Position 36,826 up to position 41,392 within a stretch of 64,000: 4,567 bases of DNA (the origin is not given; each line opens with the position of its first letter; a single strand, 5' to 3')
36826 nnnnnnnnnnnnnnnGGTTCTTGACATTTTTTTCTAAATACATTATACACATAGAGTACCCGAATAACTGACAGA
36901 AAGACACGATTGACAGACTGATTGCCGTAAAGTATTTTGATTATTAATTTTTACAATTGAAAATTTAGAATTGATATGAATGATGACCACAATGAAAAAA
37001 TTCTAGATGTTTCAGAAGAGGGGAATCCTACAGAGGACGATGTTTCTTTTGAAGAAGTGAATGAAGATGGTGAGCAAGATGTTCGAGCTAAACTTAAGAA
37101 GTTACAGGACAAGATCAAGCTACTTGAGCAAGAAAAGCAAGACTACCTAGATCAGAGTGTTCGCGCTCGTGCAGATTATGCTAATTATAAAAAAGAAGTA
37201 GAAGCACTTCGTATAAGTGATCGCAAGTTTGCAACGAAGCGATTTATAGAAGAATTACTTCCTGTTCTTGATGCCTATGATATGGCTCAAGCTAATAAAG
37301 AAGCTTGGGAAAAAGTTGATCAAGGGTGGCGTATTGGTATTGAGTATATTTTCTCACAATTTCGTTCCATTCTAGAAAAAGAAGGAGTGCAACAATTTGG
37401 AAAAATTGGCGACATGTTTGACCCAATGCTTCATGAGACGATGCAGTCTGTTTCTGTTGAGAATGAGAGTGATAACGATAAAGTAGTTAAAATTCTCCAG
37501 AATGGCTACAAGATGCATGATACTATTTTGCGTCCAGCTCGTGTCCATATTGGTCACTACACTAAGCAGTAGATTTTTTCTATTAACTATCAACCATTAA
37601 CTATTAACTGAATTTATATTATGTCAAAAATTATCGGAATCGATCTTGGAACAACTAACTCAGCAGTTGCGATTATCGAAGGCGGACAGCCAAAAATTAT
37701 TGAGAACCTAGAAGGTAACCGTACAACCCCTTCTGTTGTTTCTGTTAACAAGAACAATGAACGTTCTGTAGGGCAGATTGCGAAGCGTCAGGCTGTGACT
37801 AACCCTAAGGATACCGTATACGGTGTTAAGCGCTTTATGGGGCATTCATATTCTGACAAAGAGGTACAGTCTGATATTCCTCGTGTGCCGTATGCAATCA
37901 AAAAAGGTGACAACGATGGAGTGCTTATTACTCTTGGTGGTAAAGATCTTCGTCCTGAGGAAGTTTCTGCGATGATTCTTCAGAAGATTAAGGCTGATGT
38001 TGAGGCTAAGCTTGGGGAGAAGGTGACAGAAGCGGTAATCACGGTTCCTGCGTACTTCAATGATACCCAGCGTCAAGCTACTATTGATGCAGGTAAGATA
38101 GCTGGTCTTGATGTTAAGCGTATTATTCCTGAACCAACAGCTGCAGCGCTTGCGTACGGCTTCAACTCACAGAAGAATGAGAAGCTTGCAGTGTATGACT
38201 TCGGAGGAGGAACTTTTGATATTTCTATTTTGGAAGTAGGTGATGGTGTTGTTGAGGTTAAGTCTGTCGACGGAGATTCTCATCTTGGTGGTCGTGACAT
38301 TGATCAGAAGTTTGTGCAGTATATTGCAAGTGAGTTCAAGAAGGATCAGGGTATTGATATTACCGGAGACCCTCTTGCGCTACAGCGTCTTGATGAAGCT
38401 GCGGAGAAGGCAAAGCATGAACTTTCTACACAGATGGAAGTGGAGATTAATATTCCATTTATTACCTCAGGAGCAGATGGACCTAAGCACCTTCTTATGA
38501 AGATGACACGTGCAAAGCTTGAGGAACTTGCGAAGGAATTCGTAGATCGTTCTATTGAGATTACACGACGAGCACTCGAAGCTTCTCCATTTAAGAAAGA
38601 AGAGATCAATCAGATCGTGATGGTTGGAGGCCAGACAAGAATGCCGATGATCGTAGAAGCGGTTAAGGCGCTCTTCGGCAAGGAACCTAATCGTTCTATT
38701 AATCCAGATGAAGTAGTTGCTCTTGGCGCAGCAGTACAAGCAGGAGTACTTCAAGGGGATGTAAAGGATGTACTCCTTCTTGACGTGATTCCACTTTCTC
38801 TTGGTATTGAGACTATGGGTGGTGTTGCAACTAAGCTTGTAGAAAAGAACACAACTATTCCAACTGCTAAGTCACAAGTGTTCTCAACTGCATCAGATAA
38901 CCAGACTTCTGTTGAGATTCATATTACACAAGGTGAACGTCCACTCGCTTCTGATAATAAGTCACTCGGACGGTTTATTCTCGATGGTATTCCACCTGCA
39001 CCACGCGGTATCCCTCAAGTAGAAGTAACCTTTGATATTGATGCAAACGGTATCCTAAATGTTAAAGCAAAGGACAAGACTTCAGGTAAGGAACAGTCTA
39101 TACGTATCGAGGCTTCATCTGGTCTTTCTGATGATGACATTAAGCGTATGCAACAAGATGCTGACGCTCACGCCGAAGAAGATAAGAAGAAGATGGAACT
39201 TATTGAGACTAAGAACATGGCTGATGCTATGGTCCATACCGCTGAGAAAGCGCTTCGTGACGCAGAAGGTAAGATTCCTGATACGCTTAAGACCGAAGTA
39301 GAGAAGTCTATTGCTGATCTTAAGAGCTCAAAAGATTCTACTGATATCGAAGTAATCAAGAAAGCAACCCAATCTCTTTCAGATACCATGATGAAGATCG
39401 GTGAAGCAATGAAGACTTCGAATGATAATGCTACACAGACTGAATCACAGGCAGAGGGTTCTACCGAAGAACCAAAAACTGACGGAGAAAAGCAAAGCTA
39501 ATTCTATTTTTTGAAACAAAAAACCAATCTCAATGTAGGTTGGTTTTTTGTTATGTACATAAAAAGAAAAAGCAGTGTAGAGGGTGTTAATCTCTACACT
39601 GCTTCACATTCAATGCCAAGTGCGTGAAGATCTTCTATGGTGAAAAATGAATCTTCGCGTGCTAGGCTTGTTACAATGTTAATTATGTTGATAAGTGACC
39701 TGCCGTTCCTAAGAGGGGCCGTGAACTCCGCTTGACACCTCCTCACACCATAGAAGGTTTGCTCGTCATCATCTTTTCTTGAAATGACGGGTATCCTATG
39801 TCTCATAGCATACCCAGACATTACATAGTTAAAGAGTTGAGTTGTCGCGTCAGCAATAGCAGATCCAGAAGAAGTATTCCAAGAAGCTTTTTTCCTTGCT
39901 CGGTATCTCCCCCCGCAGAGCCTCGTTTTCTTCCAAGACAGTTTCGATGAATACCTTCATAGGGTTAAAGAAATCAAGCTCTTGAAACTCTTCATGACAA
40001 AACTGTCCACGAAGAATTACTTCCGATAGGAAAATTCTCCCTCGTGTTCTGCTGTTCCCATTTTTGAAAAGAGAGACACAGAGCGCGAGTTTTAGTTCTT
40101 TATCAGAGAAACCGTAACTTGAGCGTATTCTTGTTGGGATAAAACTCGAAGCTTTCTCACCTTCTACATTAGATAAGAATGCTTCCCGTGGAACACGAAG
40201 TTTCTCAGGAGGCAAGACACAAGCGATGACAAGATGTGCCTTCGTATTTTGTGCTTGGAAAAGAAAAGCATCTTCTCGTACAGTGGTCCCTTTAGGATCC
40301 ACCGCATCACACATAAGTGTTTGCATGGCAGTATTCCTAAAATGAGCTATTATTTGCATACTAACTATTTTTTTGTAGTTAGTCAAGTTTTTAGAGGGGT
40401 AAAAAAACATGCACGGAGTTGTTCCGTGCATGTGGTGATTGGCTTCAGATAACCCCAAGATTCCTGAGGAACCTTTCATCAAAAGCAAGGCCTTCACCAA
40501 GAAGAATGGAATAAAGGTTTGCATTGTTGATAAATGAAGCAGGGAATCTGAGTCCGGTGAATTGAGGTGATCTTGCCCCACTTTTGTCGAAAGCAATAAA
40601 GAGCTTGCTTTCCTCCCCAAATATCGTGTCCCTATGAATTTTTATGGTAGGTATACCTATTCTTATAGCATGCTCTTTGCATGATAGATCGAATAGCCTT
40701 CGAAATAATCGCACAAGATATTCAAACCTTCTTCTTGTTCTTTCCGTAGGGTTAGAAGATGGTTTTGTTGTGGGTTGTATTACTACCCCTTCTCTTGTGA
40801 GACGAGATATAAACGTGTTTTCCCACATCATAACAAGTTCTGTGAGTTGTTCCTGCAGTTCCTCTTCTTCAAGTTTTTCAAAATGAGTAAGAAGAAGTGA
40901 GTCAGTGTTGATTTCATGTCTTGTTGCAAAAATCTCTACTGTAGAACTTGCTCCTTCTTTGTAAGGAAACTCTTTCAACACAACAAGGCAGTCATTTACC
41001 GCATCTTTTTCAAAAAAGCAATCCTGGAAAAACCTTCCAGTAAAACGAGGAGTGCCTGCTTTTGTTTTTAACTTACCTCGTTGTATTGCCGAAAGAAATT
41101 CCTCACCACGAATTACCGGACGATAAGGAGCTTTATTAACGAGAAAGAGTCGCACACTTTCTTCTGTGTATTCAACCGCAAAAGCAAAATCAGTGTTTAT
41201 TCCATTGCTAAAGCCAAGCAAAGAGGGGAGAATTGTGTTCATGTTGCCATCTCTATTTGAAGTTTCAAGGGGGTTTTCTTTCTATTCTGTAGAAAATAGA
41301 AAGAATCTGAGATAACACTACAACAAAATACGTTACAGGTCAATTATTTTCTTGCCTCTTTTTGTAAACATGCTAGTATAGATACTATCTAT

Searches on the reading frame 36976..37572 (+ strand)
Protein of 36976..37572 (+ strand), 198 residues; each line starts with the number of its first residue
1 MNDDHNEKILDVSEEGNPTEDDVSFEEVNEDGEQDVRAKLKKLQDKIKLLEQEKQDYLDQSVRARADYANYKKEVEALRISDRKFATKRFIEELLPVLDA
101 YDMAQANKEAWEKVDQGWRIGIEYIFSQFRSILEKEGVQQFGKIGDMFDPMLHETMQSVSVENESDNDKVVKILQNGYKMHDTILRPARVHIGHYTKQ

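Call 25: find_related_loci(query=window:36976-37572:+, collection=genome_contigs, flank=10000)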
Query window:36976-37572:+ (198 aa) in genome_contigs; peptide patterns used: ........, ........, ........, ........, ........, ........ (x = any residue, [..] = any of these).
47 stretches matched a pattern; 11 encode a relative of the query (tblastn E <= 1e-3); 11 distinct loci.
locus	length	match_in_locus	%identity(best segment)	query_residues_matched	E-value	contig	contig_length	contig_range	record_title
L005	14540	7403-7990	73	1-197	3e-97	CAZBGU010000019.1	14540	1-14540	MAG TPA_asm: uncultured Candidatus Saccharibacteria bacterium isolate SRP278252_co1_166 genome assembly, contig: NODE_72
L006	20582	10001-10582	74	1-193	4e-96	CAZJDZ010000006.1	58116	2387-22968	MAG TPA_asm: uncultured Candidatus Saccharibacteria bacterium isolate SRP296810_co1_219 genome assembly, contig: NODE_42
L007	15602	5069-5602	78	21-198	2e-94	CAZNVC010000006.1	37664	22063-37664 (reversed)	MAG TPA_asm: uncultured Candidatus Saccharibacteria bacterium isolate SRP278252_co1_774 genome assembly, contig: NODE_16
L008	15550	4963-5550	70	1-194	5e-94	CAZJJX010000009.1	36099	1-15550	MAG TPA_asm: uncultured Candidatus Saccharibacteria bacterium isolate SRP278252_co2_95 genome assembly, contig: NODE_226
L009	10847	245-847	69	1-197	3e-93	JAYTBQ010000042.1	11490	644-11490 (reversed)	MAG: Candidatus Paceibacterota bacterium isolate GFS_14379 GFS_14379_41, whole genome shotgun sequence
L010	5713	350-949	69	1-197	4e-92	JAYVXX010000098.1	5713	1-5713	MAG: Candidatus Paceibacterota bacterium isolate GL85_DN_metabinner_41_sub GL85_DN_metabinner_41_sub_97, whole genome sh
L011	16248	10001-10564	69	10-197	2e-91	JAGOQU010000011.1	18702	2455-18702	MAG: Candidatus Paceibacterota bacterium isolate Gw_Eff_bin_22 Gw_Eff_6298_length_18702_cov_10.805330, whole genome shot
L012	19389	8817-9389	65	1-197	1e-88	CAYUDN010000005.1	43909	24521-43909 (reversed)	MAG TPA_asm: uncultured Candidatus Saccharibacteria bacterium isolate SRP278252_co1_764 genome assembly, contig: NODE_11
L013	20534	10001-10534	71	21-198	2e-88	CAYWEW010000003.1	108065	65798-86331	MAG TPA_asm: uncultured Candidatus Saccharibacteria bacterium isolate SRP219642_co7_139 genome assembly, contig: NODE_19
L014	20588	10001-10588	36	1-188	4e-40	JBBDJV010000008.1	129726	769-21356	MAG: Candidatus Paceibacterota bacterium isolate LejiaA_42_15 Lejia_A_233_length_129726_cov_9, whole genome shotgun sequ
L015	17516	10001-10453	29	34-186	3e-11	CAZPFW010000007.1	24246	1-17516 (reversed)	MAG TPA_asm: uncultured Candidatus Saccharibacteria bacterium isolate binchicken_co39_267 genome assembly, contig: NODE_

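Call 40: find_related_loci(query=A5, collection=metagenome_contigs, flank=4000)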
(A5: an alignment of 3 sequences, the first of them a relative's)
Query A5 (253 aa) in metagenome_contigs; peptide patterns used: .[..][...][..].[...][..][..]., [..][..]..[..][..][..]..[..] (x = any residue, [..] = any of these).
504 stretches matched a pattern, but none encodes a relative of the query by tblastn (E <= 1e-3).

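Call 41: find_related_loci(query=window:36976-37572:+, collection=metagenome_contigs, flank=7000)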
Query window:36976-37572:+ (198 aa) in metagenome_contigs; peptide patterns used: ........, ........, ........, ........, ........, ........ (x = any residue, [..] = any of these).
49 stretches matched a pattern; 6 encode a relative of the query (tblastn E <= 1e-3); 6 distinct loci.
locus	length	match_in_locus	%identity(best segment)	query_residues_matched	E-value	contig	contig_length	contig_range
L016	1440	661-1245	73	1-195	5e-105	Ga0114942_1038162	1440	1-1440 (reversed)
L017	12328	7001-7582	74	1-193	1e-96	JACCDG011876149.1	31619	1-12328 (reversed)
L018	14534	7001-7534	71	21-198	7e-89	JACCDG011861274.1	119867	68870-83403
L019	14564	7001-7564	40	11-197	1e-47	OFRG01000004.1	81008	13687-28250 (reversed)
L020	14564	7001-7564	40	11-197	1e-47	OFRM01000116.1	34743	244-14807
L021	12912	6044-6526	43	36-196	2e-39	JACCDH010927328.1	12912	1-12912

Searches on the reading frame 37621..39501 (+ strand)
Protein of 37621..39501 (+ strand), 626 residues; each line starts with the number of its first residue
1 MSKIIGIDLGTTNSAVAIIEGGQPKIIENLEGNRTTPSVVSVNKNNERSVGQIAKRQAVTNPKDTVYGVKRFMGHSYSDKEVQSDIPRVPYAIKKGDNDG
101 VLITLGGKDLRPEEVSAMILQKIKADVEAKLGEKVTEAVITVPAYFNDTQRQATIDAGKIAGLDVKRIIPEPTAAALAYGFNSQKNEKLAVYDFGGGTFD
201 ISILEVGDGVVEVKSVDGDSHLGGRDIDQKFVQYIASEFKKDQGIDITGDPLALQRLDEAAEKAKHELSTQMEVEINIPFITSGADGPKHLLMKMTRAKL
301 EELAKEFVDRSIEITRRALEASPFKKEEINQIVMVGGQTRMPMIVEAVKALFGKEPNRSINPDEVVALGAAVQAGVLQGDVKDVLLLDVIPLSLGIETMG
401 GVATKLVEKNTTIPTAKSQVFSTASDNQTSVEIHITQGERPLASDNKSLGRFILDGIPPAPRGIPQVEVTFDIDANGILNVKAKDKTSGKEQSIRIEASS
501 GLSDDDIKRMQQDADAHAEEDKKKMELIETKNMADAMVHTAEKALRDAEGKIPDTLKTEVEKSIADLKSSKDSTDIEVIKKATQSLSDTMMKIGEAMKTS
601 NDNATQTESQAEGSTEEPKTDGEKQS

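Call 21: list_cluster_members(proteins=[P0001, P0002, window:37621-39501:+])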
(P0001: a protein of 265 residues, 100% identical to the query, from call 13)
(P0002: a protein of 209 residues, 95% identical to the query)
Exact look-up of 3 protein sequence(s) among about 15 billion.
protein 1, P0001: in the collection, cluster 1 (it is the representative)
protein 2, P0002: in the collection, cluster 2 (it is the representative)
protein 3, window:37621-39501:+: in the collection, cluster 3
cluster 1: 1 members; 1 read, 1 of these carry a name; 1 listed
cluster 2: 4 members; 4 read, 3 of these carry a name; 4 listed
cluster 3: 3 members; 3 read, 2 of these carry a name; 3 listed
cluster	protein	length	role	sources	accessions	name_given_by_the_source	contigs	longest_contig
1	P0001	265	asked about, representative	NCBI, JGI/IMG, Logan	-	hypothetical protein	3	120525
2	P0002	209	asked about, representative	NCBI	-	-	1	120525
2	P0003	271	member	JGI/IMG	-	hypothetical protein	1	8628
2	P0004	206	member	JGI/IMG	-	hypothetical protein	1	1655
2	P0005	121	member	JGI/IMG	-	hypothetical protein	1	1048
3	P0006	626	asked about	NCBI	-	-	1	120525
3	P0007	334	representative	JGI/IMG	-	molecular chaperone DnaK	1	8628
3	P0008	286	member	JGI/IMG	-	molecular chaperone DnaK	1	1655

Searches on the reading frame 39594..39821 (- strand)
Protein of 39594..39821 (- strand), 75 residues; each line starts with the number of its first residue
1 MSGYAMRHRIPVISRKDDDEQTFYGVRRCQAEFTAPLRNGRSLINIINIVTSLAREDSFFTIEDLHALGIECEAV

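Call 3: search_protein_families(library=pfam, proteins=[window:39594-39821:-], max_evalue=1)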
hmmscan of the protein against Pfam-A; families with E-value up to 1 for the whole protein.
window:39594-39821:- (75 aa): 0 families

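Call 4: search_protein_families(library=padloc, proteins=[window:39594-39821:-], max_evalue=1)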
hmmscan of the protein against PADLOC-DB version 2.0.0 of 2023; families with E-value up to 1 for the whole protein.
window:39594-39821:- (75 aa): 0 families

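Call 5: search_protein_families(library=ncbifam, proteins=[window:39594-39821:-], max_evalue=1)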
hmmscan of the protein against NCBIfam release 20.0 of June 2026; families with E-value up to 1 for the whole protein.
window:39594-39821:- (75 aa): 0 families

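Call 9: search_protein_families(library=phrogs, proteins=[window:39594-39821:-], max_evalue=1)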
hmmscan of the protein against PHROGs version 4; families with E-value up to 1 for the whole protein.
window:39594-39821:- (75 aa): 0 families

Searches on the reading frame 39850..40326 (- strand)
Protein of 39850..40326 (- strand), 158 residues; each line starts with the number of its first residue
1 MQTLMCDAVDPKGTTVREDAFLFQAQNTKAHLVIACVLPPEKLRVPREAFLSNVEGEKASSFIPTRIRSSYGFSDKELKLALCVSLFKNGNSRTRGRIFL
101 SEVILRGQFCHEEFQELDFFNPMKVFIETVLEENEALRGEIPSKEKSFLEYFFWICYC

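Call 3: search_protein_families(library=pfam, proteins=[window:39850-40326:-], max_evalue=1)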
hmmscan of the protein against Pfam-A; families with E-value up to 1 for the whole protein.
window:39850-40326:- (158 aa): 0 families

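Call 4: search_protein_families(library=padloc, proteins=[window:39850-40326:-], max_evalue=1)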
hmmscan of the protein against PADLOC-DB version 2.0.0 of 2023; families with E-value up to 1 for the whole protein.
window:39850-40326:- (158 aa): 0 families

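Call 5: search_protein_families(library=ncbifam, proteins=[window:39850-40326:-], max_evalue=1)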
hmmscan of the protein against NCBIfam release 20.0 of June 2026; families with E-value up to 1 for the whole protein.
window:39850-40326:- (158 aa): 0 families

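Call 9: search_protein_families(library=phrogs, proteins=[window:39850-40326:-], max_evalue=1)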
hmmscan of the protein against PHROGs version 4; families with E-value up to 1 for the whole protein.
window:39850-40326:- (158 aa): 0 families

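Call 11: search_solved_structures(query=window:39850-40326:-, max_evalue=10)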
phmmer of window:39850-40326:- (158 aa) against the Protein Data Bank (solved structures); distinct sequences matched with E-value up to 10: 9.
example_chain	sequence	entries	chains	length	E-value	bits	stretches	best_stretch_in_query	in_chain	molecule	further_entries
6fni_A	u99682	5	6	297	0.17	14.9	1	82-139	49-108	Ephrin type-B receptor 4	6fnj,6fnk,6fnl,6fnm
4aw5_A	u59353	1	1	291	0.17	14.9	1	82-139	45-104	EPHRIN TYPE-B RECEPTOR 4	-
2yn8_A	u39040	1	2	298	0.18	14.9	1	82-139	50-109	EPHRIN TYPE-B RECEPTOR 4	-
3zew_A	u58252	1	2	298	0.18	14.8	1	82-139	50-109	EPHRIN TYPE-B RECEPTOR 4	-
2vwu_A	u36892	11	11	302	0.18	14.8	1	82-139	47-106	EPHRIN TYPE-B RECEPTOR 4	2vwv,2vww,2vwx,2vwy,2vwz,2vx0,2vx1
5mja_A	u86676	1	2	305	1.3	12.1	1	81-139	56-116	Ephrin type-B receptor 1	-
7kpl_A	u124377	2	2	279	1.6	11.8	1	81-138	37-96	Ephrin type-B receptor 1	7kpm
3zfx_A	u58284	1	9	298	1.7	11.7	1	81-138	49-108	EPHRIN TYPE-B RECEPTOR 1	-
6umw_A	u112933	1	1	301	1.7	11.6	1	81-138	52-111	Ephrin type-B receptor 1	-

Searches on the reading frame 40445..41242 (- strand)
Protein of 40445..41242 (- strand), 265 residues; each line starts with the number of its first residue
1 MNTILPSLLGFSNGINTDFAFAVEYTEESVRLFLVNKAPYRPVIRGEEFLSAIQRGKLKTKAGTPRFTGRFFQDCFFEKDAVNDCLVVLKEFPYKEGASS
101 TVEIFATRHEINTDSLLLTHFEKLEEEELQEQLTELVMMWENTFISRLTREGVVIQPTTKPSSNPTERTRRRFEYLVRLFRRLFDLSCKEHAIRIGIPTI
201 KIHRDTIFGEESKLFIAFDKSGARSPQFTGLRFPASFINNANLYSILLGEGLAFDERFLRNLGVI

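Call 3: search_protein_families(library=pfam, proteins=[window:40445-41242:-], max_evalue=1)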
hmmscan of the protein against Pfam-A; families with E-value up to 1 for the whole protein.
window:40445-41242:- (265 aa): 1 family
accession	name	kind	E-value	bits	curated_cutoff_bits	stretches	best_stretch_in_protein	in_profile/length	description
PF06557.17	DUF1122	-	0.13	12.1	25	1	60-147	7-96/176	Protein of unknown function (DUF1122)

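Call 4: search_protein_families(library=padloc, proteins=[window:40445-41242:-], max_evalue=1)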
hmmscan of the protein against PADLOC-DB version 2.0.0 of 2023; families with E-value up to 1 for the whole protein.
window:40445-41242:- (265 aa): 0 families

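Call 5: search_protein_families(library=ncbifam, proteins=[window:40445-41242:-], max_evalue=1)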
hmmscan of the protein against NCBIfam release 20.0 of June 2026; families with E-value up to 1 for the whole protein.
window:40445-41242:- (265 aa): 0 families

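Call 9: search_protein_families(library=phrogs, proteins=[window:40445-41242:-], max_evalue=1)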
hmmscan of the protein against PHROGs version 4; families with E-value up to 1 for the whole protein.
window:40445-41242:- (265 aa): 0 families

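Call 10: search_solved_structures(query=window:40445-41242:-, max_evalue=10)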
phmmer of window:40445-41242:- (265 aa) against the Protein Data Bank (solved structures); distinct sequences matched with E-value up to 10: 0.

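Call 13: find_homologous_proteins(query=window:40445-41242:-, max_evalue=0.001)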
Query window:40445-41242:- (265 aa): 1 proteins with E <= 0.001 among 633 candidates.
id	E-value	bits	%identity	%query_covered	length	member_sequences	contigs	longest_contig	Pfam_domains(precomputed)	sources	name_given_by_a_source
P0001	8.4e-172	587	100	100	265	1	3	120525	-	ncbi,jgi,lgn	jgi:hypothetical protein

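Call 14: find_encoding_contigs(protein=P0001, flank=10000, max_places=6)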
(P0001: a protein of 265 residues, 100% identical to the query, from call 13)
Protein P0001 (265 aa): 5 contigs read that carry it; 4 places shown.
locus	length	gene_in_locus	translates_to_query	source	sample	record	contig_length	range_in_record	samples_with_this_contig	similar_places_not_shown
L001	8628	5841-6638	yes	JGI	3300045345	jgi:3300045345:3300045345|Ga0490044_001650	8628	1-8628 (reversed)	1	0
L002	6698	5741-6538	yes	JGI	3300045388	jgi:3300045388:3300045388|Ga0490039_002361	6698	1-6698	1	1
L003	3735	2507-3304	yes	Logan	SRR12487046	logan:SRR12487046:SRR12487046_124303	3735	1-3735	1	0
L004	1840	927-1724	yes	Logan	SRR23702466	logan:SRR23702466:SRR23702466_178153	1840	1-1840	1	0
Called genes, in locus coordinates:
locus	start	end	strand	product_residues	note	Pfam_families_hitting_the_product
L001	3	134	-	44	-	?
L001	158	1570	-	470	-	PF01336:tRNA_anti-codon, PF00152:tRNA-synt_2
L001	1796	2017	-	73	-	-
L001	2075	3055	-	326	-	PF00579:tRNA-synt_1b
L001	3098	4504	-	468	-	PF00474:SSF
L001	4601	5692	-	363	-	PF00226:DnaJ, PF01556:DnaJ_C, PF00684:DnaJ_CXXCXGXG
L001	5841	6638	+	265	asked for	-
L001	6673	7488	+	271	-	-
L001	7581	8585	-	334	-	PF00012:HSP70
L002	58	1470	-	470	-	PF01336:tRNA_anti-codon, PF00152:tRNA-synt_2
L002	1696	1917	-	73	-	-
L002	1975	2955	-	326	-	PF00579:tRNA-synt_1b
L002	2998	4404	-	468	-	PF00474:SSF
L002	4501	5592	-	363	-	PF00226:DnaJ, PF01556:DnaJ_C, PF00684:DnaJ_CXXCXGXG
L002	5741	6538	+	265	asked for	-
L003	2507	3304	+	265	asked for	-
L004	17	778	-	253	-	PF00226:DnaJ, PF01556:DnaJ_C (weak), PF00684:DnaJ_CXXCXGXG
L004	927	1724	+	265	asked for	-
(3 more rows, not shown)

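Call 23: find_related_loci(query=window:40445-41242:-, collection=genome_contigs, flank=10000)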
Query window:40445-41242:- (265 aa) in genome_contigs; peptide patterns used: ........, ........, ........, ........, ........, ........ (x = any residue, [..] = any of these).
111 stretches matched a pattern, but none encodes a relative of the query by tblastn (E <= 1e-3).

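Call 28: predict_structure(protein=window:40445-41242:-)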
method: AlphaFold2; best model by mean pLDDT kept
length: 265 residues; sequences in the alignment: 1
mean_pLDDT: 32.3   pTM: 0.22
mean pLDDT of the five models: 32.3, 30.5, 29.5, 28.3, 27.8
residues with pLDDT >= 90: 0; 70-90: 0; 50-70: 0; < 50: 265
segments of 3 or more residues with pLDDT < 50: 1-265
pLDDT, mean of each block of 10 residues (from residue 1): 27 33 36 37 33 31 28 29 32 31 25 27 35 35 30 29 36 38 30 25 31 36 33 39 37 38 36
secondary structure, 60 per line:
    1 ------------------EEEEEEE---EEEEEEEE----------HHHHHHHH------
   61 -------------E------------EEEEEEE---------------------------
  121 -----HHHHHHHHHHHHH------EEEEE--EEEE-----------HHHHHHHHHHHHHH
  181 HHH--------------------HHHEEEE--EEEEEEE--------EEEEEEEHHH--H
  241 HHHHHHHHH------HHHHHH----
elements in order: E19-25 E29-36 H47-54 E87-93 H126-138 E145-149 E152-155 H167-183 E207-210 E213-219 E228-234 H240-249 H256-261
